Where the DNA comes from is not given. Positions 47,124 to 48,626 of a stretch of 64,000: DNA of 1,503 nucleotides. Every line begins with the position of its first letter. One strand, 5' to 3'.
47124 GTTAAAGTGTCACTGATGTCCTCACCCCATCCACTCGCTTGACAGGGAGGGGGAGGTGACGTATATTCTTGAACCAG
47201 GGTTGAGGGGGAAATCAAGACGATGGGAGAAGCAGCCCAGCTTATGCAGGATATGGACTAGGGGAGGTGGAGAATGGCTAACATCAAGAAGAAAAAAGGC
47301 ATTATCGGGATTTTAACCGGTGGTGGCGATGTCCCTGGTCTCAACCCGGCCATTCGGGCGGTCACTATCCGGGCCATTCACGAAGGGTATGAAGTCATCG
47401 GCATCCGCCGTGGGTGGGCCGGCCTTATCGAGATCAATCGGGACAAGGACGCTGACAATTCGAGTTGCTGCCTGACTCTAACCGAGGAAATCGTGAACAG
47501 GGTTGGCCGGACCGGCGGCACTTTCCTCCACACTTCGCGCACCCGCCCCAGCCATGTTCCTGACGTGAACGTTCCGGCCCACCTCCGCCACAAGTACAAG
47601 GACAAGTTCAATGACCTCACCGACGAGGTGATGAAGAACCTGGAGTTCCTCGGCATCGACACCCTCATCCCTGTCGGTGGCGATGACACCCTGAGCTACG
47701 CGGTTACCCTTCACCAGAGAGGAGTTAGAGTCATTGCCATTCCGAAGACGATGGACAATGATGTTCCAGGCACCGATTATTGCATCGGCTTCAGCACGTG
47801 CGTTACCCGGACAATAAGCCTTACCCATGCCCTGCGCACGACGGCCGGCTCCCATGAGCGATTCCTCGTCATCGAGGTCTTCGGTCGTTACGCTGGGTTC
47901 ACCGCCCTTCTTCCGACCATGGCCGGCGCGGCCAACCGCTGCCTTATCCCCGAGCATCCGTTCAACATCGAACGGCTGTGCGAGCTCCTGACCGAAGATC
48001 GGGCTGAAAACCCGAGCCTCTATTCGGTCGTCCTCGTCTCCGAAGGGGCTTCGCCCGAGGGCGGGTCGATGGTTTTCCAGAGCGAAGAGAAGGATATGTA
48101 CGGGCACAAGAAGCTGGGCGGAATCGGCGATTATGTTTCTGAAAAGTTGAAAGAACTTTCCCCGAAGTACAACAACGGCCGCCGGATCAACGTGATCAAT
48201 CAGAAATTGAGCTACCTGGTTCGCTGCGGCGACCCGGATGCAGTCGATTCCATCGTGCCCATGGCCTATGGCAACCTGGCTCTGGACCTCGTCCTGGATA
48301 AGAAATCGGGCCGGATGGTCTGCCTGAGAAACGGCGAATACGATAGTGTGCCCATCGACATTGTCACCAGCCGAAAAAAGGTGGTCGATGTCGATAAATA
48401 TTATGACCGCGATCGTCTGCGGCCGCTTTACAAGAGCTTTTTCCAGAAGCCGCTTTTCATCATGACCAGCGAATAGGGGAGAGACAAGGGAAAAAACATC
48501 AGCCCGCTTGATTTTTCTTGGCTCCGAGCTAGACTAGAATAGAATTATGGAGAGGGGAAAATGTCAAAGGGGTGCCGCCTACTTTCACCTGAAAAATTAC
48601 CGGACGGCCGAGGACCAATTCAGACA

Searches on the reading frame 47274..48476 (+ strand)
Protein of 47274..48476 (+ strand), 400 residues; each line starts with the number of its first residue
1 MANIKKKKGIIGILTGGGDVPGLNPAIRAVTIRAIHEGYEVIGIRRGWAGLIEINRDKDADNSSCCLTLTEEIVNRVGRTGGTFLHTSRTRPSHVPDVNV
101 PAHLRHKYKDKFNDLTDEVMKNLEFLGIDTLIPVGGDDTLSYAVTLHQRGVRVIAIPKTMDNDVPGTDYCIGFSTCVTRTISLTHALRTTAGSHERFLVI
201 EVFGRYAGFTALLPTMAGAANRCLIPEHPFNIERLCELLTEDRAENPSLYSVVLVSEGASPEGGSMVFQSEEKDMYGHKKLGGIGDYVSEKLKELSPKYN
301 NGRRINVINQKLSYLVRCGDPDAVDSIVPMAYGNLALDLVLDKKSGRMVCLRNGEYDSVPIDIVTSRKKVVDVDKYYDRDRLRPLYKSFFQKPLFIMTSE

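Call 45: find_encoding_contigs(protein=window:47274-48476:+, flank=10000, max_places=1)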
Protein window:47274-48476:+ (400 aa): 4 contigs read that carry it; 1 place shown.
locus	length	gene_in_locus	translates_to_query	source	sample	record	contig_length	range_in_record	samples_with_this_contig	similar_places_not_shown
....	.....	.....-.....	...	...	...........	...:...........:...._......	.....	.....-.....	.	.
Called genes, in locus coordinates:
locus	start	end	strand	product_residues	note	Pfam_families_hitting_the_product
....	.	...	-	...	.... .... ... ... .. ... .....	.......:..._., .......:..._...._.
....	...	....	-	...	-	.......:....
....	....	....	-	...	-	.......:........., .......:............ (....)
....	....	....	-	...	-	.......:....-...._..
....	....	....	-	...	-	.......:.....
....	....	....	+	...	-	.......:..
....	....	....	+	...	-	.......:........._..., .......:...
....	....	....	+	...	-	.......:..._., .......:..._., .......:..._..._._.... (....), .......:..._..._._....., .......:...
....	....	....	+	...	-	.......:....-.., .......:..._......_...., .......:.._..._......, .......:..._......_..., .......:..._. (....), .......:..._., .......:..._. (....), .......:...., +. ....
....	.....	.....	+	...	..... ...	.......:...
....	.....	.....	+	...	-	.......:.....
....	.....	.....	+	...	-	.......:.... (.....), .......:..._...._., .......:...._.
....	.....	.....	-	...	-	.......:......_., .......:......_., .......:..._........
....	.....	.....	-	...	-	-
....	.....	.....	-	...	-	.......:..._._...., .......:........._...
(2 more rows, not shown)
